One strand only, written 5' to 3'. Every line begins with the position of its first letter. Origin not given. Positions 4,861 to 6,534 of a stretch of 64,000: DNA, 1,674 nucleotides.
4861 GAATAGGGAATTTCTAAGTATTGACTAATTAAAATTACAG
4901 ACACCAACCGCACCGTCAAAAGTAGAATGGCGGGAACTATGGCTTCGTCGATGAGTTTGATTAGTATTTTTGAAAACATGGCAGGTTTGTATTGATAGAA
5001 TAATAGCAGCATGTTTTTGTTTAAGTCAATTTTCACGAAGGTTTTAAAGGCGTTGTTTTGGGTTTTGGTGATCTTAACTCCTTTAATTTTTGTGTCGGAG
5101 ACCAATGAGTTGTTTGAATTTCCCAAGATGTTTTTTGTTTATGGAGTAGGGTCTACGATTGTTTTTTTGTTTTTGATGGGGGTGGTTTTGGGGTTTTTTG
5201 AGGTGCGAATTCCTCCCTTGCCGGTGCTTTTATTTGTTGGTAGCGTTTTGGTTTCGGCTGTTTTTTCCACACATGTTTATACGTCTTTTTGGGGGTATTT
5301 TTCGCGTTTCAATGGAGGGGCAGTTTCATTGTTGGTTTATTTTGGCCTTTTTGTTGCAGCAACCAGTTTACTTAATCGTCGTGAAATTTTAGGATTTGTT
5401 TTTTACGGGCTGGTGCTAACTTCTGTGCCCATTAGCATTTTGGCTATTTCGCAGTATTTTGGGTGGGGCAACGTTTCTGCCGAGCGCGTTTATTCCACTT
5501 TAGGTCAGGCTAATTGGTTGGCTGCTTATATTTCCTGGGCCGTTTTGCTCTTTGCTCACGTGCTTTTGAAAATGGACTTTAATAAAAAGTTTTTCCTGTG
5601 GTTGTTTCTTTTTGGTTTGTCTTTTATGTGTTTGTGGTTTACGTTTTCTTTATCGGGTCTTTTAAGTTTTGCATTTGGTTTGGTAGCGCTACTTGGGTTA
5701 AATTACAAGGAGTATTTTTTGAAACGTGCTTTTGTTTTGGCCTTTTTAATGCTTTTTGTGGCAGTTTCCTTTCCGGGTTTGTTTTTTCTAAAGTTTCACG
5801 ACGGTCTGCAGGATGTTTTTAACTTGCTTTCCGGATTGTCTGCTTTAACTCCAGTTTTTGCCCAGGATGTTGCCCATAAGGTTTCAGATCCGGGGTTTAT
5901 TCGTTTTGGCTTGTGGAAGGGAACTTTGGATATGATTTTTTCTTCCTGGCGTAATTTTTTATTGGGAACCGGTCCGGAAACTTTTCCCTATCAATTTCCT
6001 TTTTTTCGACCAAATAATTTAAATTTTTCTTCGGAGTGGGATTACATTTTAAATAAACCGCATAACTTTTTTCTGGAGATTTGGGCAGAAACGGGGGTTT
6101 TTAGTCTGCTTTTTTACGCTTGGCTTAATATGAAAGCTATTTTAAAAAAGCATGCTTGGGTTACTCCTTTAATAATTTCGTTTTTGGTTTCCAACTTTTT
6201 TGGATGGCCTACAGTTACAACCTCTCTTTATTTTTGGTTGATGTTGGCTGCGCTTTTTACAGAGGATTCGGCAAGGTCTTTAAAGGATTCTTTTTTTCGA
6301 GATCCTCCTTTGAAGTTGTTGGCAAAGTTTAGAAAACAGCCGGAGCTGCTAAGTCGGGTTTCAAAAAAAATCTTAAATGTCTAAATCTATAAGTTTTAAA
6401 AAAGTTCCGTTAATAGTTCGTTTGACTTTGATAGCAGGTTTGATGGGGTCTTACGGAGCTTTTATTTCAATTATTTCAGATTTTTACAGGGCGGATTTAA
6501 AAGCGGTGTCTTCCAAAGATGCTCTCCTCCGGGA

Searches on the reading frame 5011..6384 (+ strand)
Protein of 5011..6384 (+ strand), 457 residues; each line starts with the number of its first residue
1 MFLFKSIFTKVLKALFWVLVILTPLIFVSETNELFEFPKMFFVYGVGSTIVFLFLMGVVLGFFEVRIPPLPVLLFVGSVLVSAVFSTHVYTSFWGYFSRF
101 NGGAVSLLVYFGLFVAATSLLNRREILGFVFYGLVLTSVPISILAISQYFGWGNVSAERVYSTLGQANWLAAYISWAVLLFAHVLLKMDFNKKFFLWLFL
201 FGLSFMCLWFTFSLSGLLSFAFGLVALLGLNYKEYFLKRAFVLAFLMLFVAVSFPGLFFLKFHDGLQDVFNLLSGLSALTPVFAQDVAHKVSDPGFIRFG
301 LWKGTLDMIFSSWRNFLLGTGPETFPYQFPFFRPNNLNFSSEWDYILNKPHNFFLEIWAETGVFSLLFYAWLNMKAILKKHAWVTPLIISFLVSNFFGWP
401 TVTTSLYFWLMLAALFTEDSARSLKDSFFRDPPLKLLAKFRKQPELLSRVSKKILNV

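Call 31: search_protein_families(library=ncbifam, proteins=[window:5011-6384:+], max_evalue=1e-10)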
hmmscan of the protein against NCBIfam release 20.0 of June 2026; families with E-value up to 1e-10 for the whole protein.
window:5011-6384:+ (457 aa): 0 families

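Call 41: search_protein_families(library=pfam, proteins=[window:5011-6384:+], max_evalue=0.001)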
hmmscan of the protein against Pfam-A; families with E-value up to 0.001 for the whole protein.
window:5011-6384:+ (457 aa): 1 family
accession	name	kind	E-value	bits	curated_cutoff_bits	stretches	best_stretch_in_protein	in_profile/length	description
PF04932.20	Wzy_C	-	1.3e-14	54.7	31.7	1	200-369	2-148/149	O-Antigen ligase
